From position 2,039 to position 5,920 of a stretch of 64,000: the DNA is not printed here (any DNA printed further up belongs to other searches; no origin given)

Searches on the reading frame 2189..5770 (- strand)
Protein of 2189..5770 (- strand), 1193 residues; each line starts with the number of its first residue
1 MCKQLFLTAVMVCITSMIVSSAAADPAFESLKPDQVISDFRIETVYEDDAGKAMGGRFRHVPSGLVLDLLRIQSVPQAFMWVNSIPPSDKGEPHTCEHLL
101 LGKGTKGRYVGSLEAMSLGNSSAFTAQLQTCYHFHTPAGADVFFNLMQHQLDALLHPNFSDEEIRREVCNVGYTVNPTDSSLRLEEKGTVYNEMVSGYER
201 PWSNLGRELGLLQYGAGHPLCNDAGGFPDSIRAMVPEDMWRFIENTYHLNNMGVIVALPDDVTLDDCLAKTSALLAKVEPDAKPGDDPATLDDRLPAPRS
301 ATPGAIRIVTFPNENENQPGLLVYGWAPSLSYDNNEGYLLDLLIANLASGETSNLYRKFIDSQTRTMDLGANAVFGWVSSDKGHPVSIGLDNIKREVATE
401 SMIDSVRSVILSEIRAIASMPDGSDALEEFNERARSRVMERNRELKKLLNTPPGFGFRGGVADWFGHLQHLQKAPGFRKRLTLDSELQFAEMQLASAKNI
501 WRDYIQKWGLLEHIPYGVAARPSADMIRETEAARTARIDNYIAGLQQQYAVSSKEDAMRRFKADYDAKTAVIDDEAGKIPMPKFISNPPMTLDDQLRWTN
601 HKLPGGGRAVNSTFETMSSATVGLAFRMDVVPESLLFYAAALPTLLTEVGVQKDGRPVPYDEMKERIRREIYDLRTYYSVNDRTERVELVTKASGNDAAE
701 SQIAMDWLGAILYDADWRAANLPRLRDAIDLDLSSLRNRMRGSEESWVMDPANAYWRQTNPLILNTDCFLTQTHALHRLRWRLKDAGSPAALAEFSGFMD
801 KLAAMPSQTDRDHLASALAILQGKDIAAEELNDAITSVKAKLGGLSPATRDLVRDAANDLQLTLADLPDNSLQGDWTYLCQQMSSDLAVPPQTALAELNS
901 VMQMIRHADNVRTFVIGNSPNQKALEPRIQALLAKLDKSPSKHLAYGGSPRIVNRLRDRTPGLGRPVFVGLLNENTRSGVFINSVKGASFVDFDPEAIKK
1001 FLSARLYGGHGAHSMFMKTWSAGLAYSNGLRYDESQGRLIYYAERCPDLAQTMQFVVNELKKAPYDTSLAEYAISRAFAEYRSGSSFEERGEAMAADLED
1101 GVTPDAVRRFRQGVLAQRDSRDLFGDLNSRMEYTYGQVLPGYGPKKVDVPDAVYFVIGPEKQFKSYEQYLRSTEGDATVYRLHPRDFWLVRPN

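Call 29: search_protein_families(library=pfam, proteins=[window:2189-5770:-], max_evalue=0.001)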
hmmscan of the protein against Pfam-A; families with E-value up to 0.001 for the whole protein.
window:2189-5770:- (1193 aa): 2 families
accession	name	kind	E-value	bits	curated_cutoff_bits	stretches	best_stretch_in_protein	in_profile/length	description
PF05193.26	Peptidase_M16_C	-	1.7e-06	28.5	23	0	236-382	4-134/181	Peptidase M16 inactive domain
PF00675.25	Peptidase_M16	-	7.7e-05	23.1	22.3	1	89-182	30-123/149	Insulinase (Peptidase family M16)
